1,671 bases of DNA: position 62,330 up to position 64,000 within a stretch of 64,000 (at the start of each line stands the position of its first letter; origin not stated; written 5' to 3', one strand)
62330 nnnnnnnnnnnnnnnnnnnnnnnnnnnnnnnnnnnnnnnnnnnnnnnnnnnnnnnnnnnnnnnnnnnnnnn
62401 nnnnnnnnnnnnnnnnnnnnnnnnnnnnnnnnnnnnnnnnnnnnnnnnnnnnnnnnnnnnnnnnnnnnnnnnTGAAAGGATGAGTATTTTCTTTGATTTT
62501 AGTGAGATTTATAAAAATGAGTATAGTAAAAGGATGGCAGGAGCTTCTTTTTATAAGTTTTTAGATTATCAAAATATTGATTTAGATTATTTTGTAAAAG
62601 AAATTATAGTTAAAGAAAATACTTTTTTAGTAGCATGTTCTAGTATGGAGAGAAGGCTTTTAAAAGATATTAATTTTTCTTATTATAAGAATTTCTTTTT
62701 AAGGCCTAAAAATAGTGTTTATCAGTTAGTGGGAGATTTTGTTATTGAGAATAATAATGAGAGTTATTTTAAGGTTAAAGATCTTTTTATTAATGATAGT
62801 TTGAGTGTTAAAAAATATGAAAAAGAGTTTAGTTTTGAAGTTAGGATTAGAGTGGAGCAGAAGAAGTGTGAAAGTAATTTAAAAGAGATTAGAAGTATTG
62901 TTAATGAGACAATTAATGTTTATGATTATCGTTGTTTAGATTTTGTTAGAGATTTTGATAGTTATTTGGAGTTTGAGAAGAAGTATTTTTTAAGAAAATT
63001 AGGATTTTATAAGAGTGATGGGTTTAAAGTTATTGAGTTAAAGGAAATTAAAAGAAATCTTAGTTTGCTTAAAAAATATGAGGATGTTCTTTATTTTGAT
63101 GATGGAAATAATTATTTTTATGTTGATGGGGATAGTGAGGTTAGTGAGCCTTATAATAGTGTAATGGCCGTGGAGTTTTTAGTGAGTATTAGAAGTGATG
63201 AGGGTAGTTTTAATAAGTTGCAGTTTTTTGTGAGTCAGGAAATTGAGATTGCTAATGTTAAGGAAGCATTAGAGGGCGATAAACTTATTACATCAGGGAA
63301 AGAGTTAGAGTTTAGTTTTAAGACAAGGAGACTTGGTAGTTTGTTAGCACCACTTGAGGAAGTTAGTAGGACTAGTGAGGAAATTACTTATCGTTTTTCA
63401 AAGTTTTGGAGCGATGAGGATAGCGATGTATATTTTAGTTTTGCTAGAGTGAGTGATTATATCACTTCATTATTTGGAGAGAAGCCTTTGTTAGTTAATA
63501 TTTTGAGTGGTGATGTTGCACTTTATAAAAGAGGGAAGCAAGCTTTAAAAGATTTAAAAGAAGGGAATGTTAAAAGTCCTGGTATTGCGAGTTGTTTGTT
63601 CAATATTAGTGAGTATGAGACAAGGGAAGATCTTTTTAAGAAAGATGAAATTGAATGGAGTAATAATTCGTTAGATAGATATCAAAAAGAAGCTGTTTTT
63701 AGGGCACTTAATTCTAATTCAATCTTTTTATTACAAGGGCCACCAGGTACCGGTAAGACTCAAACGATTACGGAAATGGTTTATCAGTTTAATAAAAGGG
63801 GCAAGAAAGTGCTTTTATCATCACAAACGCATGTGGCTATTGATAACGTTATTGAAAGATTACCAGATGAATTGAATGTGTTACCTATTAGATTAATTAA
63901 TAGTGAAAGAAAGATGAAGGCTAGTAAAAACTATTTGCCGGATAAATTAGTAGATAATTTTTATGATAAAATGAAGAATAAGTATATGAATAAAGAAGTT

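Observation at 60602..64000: coaE-linked pair: J-domain-less DnaJ zinc-finger protein plus SF1 Upf1-like helicase with a large unknown N-terminal domain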

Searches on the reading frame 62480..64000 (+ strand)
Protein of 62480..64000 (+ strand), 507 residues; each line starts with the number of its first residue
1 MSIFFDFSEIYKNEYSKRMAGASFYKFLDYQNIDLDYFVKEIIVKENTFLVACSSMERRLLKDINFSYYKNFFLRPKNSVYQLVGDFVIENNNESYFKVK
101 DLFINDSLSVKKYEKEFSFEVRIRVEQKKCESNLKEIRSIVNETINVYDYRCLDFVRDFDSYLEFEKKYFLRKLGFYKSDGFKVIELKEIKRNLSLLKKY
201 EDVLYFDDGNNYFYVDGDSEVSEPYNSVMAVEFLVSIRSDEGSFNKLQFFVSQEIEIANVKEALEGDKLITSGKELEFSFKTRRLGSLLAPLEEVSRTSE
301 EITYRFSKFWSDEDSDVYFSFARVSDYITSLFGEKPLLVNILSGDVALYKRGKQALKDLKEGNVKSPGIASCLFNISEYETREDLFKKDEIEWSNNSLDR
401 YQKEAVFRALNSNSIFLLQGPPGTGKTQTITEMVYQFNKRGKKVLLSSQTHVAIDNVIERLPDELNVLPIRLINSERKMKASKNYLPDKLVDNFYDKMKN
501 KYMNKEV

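Call 7: search_protein_families(library=pfam, proteins=[window:62480-64000:+], max_evalue=0.1)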
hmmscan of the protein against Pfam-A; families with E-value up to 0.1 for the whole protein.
window:62480-64000:+ (507 aa): 20 families
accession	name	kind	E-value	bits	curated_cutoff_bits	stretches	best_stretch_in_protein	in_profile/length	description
PF13086.12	AAA_11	-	8.6e-19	68.7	27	1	398-496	2-115/257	AAA domain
PF13245.12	AAA_19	-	6.9e-08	33.2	25.1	1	402-463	1-63/134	AAA domain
PF13604.12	AAA_30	-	8.6e-08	32.6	27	1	398-457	2-62/191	AAA domain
PF20720.3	nSTAND3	-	7e-06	26.3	27.2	1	405-447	9-51/155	Novel STAND NTPase 3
PF04851.21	ResIII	-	0.00022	21.6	22.5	1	398-446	4-58/164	Type III restriction enzyme, res subunit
PF07728.20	AAA_5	-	0.0021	18.5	22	1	416-450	2-37/139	AAA domain (dynein-related subfamily)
PF00448.28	SRP54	-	0.0024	18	22.7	1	414-448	2-36/196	SRP54-type protein, GTPase domain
PF00270.35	DEAD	-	0.0063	16.7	26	1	400-472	2-76/167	DEAD/DEAH box helicase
PF12775.13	AAA_7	-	0.011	15.7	25.8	1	410-442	30-62/181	P-loop containing dynein motor region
PF02562.22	PhoH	-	0.012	15.5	27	1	403-505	9-102/205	PhoH-like protein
PF25199.1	nSTAND_NTPase5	-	0.024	14.9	34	1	411-453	39-82/145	Novel STAND NTPase 5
PF00580.27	UvrD-helicase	-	0.025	14.7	23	1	402-464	5-68/271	UvrD/REP helicase N-terminal domain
PF10412.15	TrwB_AAD_bind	-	0.025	13.9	20.5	1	415-445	17-47/387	Type IV secretion-system coupling protein DNA-binding domain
PF09848.15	SLFN-g3_helicase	-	0.028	14.1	24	1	414-465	2-55/354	Schlafen group 3, DNA/RNA helicase domain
PF13191.12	AAA_16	-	0.032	15.2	32.6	1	410-444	19-55/167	AAA ATPase domain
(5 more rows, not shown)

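Call 8: search_protein_families(library=padloc, proteins=[window:62480-64000:+], max_evalue=0.1)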
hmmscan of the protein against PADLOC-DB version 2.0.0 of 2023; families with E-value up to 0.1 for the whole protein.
window:62480-64000:+ (507 aa): 16 families
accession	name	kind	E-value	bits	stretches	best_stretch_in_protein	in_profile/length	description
PDLC03920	MkoA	-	2.2e-33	113.6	1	259-499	482-719/1112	-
PDLC03921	MkoA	-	1.2e-22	77.6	1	345-466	969-1097/1607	-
PDLC05009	PDC-S37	-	8.1e-12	41.8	1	402-462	298-357/1550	-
PDLC04140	mad8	-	3.1e-06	24.9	1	409-451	23-67/314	mads_8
PDLC02194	Hhe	-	6e-06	21.7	1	397-461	425-488/1911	-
PDLC01439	typeIV_DinG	-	2.2e-05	21.3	1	404-486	25-100/575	CAS-IV-A; associated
PDLC01734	typeIV_RecD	-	6.8e-05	19.3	1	397-453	339-394/763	RecD_0_IVD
PDLC04476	PDC-M16A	-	0.00036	17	1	411-450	23-62/691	-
PDLC03924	MkoC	-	0.00043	16.5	1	398-463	249-323/1136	-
PDLC01148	RecD_like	-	0.00064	16.1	1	395-456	311-371/719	RecD/Tra ATPase fused to N-terminal HHH domain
PDLC04173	GajB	-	0.0046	14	1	417-461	13-56/471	-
PDLC01993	RtcR--CARF_AAA_HTH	-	0.0096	12.4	1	384-444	175-234/523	-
PDLC05065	PDC-S68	-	0.01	11.6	1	396-446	603-653/1221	-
PDLC04702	PDC-M54A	-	0.014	10.8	1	380-448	282-352/1621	-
PDLC00136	GajB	-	0.024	11.5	1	410-460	14-66/570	UrvD helicase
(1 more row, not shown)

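Call 9: search_protein_families(library=ncbifam, proteins=[window:62480-64000:+], max_evalue=0.1)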
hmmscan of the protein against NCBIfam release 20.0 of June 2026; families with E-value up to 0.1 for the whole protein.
window:62480-64000:+ (507 aa): 18 families
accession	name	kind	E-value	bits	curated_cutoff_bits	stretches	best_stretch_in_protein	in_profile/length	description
TIGR00376.1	TIGR00376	hypoth_equivalog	4.8e-24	84.8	348.9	1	339-493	107-253/639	IGHMBP2 family helicase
NF040671.1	PLuB_AAA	exception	1.9e-13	48.7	999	1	393-461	811-879/1256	PLuB system helicase-like protein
NF058533.1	antiphage_ProA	equivalog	1.4e-12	45.9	1500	1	399-462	651-713/1903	anti-phage protein ProA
TIGR01448.2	helicase_RecD2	equivalog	1.5e-08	33.2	500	1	394-449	313-367/713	SF1B family DNA helicase RecD2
NF042953.1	Hhe_antiphage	equivalog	7.6e-07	26.9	2000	1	400-461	329-389/1797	DUF4011 domain-containing anti-phage protein Hhe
TIGR00064.1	ftsY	equivalog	6.7e-05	22.3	260.7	1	383-448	47-114/279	signal recognition particle-docking protein FtsY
TIGR01447.1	recD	equivalog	0.00029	19.5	310.15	1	399-441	149-191/597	exodeoxyribonuclease V subunit alpha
NF005230.0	PRK06731.1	equivalog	0.0017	17.7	553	1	401-472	76-144/281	flagellar biosynthesis regulator FlhF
NF038308.1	RNA_repair_RtcR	equivalog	0.0033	16.3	650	1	381-444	172-234/530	RNA repair transcriptional activator RtcR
TIGR03499.1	FlhF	equivalog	0.014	15.4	174.15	1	352-445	140-232/286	flagellar biosynthesis GTPase FlhF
NF041000.1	ATPase_ComGA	equivalog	0.02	13.9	300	1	397-446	111-161/267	competence type IV pilus ATPase ComGA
NF004066.1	PRK05580.1-3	equivalog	0.021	13.1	813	1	379-477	234-339/788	primosomal protein N'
NF004071.0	PRK05580.2-3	equivalog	0.032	12.1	1105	1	384-463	188-272/735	primosomal protein N'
NF040586.1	FxSxx_TPR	equivalog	0.034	12.6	300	1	408-439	20-51/830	FxSxx-COOH system tetratricopeptide repeat protein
NF009419.0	PRK12784.1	equivalog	0.043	13.9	135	0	228-261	27-60/84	hypothetical protein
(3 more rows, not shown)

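Call 11: find_homologous_proteins(query=window:62480-64000:+)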
Query window:62480-64000:+ (507 aa): 99 proteins with E <= 0.001 among 8000 candidates.
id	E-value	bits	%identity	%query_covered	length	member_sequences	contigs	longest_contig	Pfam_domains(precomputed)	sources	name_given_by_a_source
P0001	3.7e-132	460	46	99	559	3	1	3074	PF13086.13,PF13604.13,PF13245.13,PF20720.4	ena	-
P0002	9.1e-101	356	62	53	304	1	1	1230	PF05343.20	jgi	jgi:hypothetical protein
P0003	1.3e-99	353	59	55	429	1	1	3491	PF13086.13,PF13604.13,PF13245.13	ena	-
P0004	2.3e-93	332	62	50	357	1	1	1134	PF02900.24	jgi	jgi:hypothetical protein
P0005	4.1e-55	206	35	86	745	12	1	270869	PF13086.13,PF13604.13,PF13245.13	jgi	jgi:KaiC/GvpD/RAD55 family RecA-like ATPase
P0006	9.5e-52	195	36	69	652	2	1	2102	PF13086.13,PF13604.13,PF13245.13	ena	-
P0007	1.6e-50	191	54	34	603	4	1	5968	PF13086.13,PF13604.13,PF13245.13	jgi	jgi:DNA repair exonuclease SbcCD ATPase subunit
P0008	2.6e-50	190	55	32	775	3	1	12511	PF13086.13,PF13604.13,PF13245.13,PF20720.4,PF00580.28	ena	-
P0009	1.2e-33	135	51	30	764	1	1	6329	PF13086.13,PF00270.36,PF13604.13,PF13245.13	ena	-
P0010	1.4e-32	131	51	30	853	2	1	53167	PF13086.13,PF13604.13,PF13245.13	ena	-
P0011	1.4e-31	128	53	29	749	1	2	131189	PF13086.13,PF05127.22,PF13604.13,PF13245.13,PF00580.28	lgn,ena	-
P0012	6.5e-31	126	38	51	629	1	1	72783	PF13086.13,PF13604.13,PF13245.13,PF00580.28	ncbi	-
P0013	2.4e-30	124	49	30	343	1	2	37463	PF13086.13,PF00270.36,PF13604.13,PF13245.13,PF00580.28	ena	-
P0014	2.6e-30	124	50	30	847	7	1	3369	PF13086.13,PF00270.36,PF13604.13,PF13245.13,PF00580.28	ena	-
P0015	2.7e-30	124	49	29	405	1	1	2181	PF13086.13,PF00270.36,PF13604.13,PF13245.13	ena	-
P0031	6.0e-27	113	52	26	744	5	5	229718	PF13086.13,PF13604.13,PF13245.13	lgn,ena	-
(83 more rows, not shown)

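Call 12: find_encoding_contigs(protein=P0005, flank=10000, max_places=3)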
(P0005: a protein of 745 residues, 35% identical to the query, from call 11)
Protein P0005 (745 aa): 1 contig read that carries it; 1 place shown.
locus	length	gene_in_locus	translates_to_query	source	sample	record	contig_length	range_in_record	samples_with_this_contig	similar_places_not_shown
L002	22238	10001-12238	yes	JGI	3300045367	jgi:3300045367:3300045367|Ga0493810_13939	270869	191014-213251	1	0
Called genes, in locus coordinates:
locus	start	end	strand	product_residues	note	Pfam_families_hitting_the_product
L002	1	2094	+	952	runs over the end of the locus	PF00580:UvrD-helicase, PF01443:Viral_helicase1 (faint), PF13245:AAA_19 (faint)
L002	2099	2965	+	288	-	-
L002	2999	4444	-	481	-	PF08867:FRG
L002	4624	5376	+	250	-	-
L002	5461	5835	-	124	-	PF06397:Desulfoferrod_N (weak), PF01880:Desulfoferrodox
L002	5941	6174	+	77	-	-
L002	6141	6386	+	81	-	PF12636:DUF3781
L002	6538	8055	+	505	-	-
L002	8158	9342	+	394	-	PF00929:RNase_T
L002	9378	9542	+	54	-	-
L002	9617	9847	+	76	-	PF12844:HTH_19, PF13560:HTH_31, PF13443:HTH_26, PF01381:HTH_3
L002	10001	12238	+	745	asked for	PF13086:AAA_11, PF13245:AAA_19 (weak), PF13604:AAA_30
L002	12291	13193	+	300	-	PF13086:AAA_11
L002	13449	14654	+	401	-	PF13087:AAA_12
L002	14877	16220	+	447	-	PF09903:DUF2130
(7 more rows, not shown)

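Call 13: find_encoding_contigs(protein=P0031, flank=10000, max_places=3)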
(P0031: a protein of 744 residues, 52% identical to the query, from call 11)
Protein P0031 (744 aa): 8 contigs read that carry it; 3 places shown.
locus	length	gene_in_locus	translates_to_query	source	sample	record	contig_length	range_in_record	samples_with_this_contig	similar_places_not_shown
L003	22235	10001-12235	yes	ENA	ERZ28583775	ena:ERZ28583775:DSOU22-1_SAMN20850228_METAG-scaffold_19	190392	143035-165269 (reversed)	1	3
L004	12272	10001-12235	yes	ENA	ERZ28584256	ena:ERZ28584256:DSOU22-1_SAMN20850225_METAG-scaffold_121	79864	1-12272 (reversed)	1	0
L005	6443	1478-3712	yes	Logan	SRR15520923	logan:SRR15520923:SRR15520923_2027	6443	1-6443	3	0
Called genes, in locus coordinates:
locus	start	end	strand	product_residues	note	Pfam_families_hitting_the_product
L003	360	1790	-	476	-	PF04616:Glyco_hydro_43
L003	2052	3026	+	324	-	PF00710:Asparaginase, PF17763:Asparaginase_C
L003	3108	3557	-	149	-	PF11070:DUF2871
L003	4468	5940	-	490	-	PF00004:AAA, PF07724:AAA_2 (faint), PF01434:Peptidase_M41 (faint)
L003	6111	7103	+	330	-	-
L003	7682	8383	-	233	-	-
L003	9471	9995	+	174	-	-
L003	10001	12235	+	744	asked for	PF13086:AAA_11, PF13245:AAA_19 (weak), PF13604:AAA_30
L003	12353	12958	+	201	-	PF01381:HTH_3, PF12844:HTH_19, PF13443:HTH_26, PF13560:HTH_31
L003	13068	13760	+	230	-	PF01569:PAP2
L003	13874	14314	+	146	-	PF08281:Sigma70_r4_2, PF04545:Sigma70_r4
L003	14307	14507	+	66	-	PF12645:HTH_16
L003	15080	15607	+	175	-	-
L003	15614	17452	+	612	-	PF00004:AAA (weak), PF07724:AAA_2, PF07728:AAA_5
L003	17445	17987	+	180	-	PF13353:Fer4_12, PF04055:Radical_SAM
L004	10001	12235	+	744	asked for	PF13086:AAA_11, PF13245:AAA_19 (weak), PF13604:AAA_30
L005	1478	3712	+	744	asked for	PF13086:AAA_11, PF13245:AAA_19 (weak), PF13604:AAA_30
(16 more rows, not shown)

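Call 14: find_encoding_contigs(protein=P0011, flank=10000, max_places=3)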
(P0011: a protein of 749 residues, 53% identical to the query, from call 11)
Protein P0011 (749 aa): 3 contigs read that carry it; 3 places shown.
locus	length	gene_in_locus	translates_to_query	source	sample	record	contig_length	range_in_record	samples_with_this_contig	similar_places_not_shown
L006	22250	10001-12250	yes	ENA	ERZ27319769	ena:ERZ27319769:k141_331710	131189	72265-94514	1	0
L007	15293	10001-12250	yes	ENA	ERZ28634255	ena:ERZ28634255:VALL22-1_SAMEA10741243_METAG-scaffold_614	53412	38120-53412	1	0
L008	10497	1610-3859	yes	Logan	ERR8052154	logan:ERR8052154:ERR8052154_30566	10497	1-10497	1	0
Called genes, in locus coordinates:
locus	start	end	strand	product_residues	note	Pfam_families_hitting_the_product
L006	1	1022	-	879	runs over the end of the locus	PF08239:SH3_3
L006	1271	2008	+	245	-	PF03118:RNA_pol_A_CTD (weak), PF14903:WG_beta_rep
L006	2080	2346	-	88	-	PF01649:Ribosomal_S20p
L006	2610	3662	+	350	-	PF01636:APH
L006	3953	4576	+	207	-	PF01209:Ubie_methyltran, PF05219:DREV, PF05401:NodS, PF00398:RrnaAD, PF13489:Methyltransf_23, PF07021:MetW, PF13847:Methyltransf_31, PF08241:Methyltransf_11, +2 more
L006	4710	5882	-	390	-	PF09479:Flg_new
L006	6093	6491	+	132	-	-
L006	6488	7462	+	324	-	PF07804:HipA_C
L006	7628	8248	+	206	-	PF14196:ATC_hydrolase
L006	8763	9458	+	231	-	PF02661:Fic (weak)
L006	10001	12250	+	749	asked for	PF05127:NAT10_TcmA_helicase (faint), PF00580:UvrD-helicase (weak), PF13086:AAA_11, PF13604:AAA_30, PF13245:AAA_19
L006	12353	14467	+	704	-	PF13086:AAA_11, PF13087:AAA_12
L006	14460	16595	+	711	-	-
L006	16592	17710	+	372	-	-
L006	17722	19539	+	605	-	PF00004:AAA (weak), PF07724:AAA_2, PF07728:AAA_5 (weak)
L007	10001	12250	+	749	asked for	PF05127:NAT10_TcmA_helicase (faint), PF00580:UvrD-helicase (weak), PF13086:AAA_11, PF13604:AAA_30, PF13245:AAA_19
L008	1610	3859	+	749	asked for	PF05127:NAT10_TcmA_helicase (faint), PF00580:UvrD-helicase (weak), PF13086:AAA_11, PF13604:AAA_30, PF13245:AAA_19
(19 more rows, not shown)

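Call 15: find_related_loci(query=window:62480-64000:+, collection=genome_contigs, flank=10000)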
Query window:62480-64000:+ (507 aa) in genome_contigs; peptide patterns used: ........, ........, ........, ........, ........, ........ (x = any residue, [..] = any of these).
119 stretches matched a pattern; 4 encode a relative of the query (tblastn E <= 1e-3); 4 distinct loci.
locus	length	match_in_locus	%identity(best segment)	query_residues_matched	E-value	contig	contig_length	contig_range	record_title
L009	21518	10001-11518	75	1-506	0e+0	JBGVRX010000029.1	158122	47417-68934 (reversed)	MAG: Bacilli bacterium isolate fecal_MAG_130 fecal_MAG_130_contig_0029, whole genome shotgun sequence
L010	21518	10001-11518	74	1-506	0e+0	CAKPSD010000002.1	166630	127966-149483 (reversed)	MAG: uncultured Bacilli bacterium isolate REFINED_METABAT215_TOP10_CONTIGS_1500_ASSEMBLY_K77_MERGED__Hadza_MoBio_hadza-A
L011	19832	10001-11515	72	2-506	0e+0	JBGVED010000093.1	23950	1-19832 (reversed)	MAG: Bacilli bacterium isolate fecal_MAG_421 fecal_MAG_421_contig_0097, whole genome shotgun sequence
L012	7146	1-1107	77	138-506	0e+0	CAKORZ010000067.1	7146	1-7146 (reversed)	MAG: uncultured Bacilli bacterium isolate REFINED_METABAT215_TOP10_CONTIGS_1500_ASSEMBLY_K77_MERGED__Hadza_PheChl_Fiber-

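Call 20: search_protein_families(library=pfam, proteins=[L009:10001-13477:+, L009:13470-14453:+, L009:14475-15923:+, L009:15927-18401:+, L009:18416-19222:+, L009:19285-20475:+, L009:20459-21043:+, L009:5218-7212:+, L009:7242-7985:+, L009:8639-9985:+], max_evalue=0.001)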
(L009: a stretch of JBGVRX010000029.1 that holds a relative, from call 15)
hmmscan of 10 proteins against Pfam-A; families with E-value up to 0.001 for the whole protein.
L009:10001-13477:+ (1159 aa): 5 families
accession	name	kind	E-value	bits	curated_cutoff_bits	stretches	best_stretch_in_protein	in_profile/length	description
PF13087.12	AAA_12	-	1.9e-40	138.9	27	1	886-1108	2-194/195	AAA domain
PF13086.12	AAA_11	-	7.5e-35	121.4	27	2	398-566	2-176/257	AAA domain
PF13245.12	AAA_19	-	5.1e-15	56.3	25.1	2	402-463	1-63/134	AAA domain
PF13604.12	AAA_30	-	9.6e-11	42.2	27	1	398-458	2-63/191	AAA domain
PF01443.25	Viral_helicase1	-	1.6e-07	31.8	21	0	795-860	30-99/228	Viral superfamily 1 RNA helicase core domain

L009:13470-14453:+ (328 aa): 0 families

L009:14475-15923:+ (483 aa): 1 family
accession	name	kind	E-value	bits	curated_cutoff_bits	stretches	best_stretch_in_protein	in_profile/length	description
PF00226.36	DnaJ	-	8.8e-12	45.4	27.8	1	2-63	1-63/63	DnaJ domain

L009:15927-18401:+ (825 aa): 3 families
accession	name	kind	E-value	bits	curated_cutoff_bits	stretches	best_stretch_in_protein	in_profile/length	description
PF16403.11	Bact_surface_Ig-like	-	7.6e-13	48.8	27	1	721-793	1-71/71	Bacterial surface protein, Ig-like domain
PF19077.6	Big_13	-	3.7e-07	31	27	0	471-519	49-102/102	Bacterial Ig-like domain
PF12245.14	Big_3_2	-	0.00018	22.1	23.3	0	576-608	81-114/122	Bacterial Ig-like domain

L009:18416-19222:+ (269 aa): 1 family
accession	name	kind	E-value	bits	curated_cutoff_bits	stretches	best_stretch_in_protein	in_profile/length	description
PF02811.25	PHP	-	2.5e-07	31.6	26.4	1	3-186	1-159/164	PHP domain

L009:19285-20475:+ (397 aa): 1 family
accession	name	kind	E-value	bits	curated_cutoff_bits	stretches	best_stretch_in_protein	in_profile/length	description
PF13304.12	AAA_21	-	4.2e-22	80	27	1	50-332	2-304/304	AAA domain, putative AbiEii toxin, Type IV TA system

L009:20459-21043:+ (195 aa): 0 families

L009:5218-7212:+ (665 aa): 0 families

L009:7242-7985:+ (248 aa): 0 families

L009:8639-9985:+ (449 aa): 3 families
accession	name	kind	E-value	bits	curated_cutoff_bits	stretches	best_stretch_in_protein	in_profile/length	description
PF01556.23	DnaJ_C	-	1.2e-20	74.6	26.6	2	35-213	11-134/152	DnaJ C terminal domain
PF00684.25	DnaJ_CXXCXGXG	-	0.00033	21.3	32.7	1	61-106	13-65/65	DnaJ central domain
PF18423.6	zf_CopZ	-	0.00092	19.6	28.4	0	96-124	1-29/62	Zinc binding domain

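Call 21: search_protein_families(library=padloc, proteins=[L009:8076-8639:+, L009:8639-9985:+, L009:10001-13477:+, L009:13470-14453:+, L009:14475-15923:+, L009:15927-18401:+, L009:18416-19222:+, L009:19285-20475:+, L009:20459-21043:+], max_evalue=0.01)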
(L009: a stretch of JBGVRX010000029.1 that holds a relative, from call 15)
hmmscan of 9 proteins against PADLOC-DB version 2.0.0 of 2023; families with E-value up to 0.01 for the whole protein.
L009:8076-8639:+ (188 aa): 0 families

L009:8639-9985:+ (449 aa): 0 families

L009:10001-13477:+ (1159 aa): 9 families
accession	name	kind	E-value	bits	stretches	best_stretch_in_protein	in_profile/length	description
PDLC03920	MkoA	-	4.2e-103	344.6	1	183-1141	442-1094/1112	-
PDLC03921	MkoA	-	3.7e-85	284.7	2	656-1116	1145-1574/1607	-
PDLC05009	PDC-S37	-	1.6e-24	83.9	2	818-927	933-1040/1550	-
PDLC03924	MkoC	-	1.9e-20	70.7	2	983-1113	824-949/1136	-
PDLC02194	Hhe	-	2.8e-13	46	2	819-919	1377-1472/1911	-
PDLC02895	DpdJ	-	8.9e-11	37.4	1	1052-1125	396-471/2112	DpdJ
PDLC01439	typeIV_DinG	-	1.4e-06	25.3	1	404-534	25-134/575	CAS-IV-A; associated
PDLC04140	mad8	-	7.9e-05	20.3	1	391-512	4-116/314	mads_8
PDLC04173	GajB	-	0.0017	15.4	0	418-461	14-56/471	-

L009:13470-14453:+ (328 aa): 0 families

L009:14475-15923:+ (483 aa): 0 families

L009:15927-18401:+ (825 aa): 0 families

L009:18416-19222:+ (269 aa): 0 families

L009:19285-20475:+ (397 aa): 18 families
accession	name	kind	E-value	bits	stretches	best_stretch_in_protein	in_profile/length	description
PDLC02335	AbiLi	-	6.5e-66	220.6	1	1-386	49-287/326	AbiLi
PDLC02980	AriA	-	5.1e-22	77.2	1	50-332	2-304/304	-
PDLC04426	PDC-M12A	-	1.8e-15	55.2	1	1-352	1-342/369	-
PDLC04180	HEC-01A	-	3.8e-09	34.2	1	51-372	26-362/382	-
PDLC04608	PDC-M38A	-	3.1e-07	28.4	1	51-326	29-311/367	-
PDLC04175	HEC-01A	-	5.7e-07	26.9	1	50-134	28-116/363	-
PDLC04391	PDC-M07A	-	1.2e-05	22.5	0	141-350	171-368/412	-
PDLC00075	GajA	-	0.00011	18.9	1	200-323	183-303/536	AAA ATPase domain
PDLC04140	mad8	-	0.00027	18.5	1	50-328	30-234/314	mads_8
PDLC04135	mad3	-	0.00033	18.3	1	52-328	27-324/374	mads_3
PDLC04389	PDC-M07A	-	0.00067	16.8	0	284-350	323-390/443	-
PDLC00304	PtuA1|PtuA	-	0.00076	16.7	1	40-120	36-111/444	AAA ATPase domain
PDLC04178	HEC-01A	-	0.00082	16.5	0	287-376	287-375/399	-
PDLC04177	HEC-01A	-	0.00085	16.4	1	50-122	29-106/393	-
PDLC04393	PDC-M07A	-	0.00094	16.3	0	51-85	25-59/435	-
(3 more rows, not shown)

L009:20459-21043:+ (195 aa): 4 families
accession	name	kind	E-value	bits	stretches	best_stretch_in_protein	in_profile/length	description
PDLC04194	HEC-01B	-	1.4e-05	22.9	1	19-93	5-80/204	-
PDLC02337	AbiLii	-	0.00012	20.7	1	11-194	24-86/170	AbiLii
PDLC04197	HEC-01B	-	0.00025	18.8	1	22-112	5-93/192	-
PDLC00475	JetB1|JetB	-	0.0019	15.7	1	124-181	49-106/210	DUF4194 domain; MukE-like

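Call 60: search_solved_structures(query=A2, max_evalue=10)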
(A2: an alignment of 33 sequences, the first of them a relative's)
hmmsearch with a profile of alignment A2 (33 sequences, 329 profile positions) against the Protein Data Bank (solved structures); distinct sequences matched with E-value up to 10: 0.

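Call 71: find_related_loci(query=window:62480-64000:+, collection=viral_contigs, flank=8000)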
Query window:62480-64000:+ (507 aa) in viral_contigs; peptide patterns used: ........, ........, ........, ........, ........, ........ (x = any residue, [..] = any of these).
25 stretches matched a pattern, but none encodes a relative of the query by tblastn (E <= 1e-3).
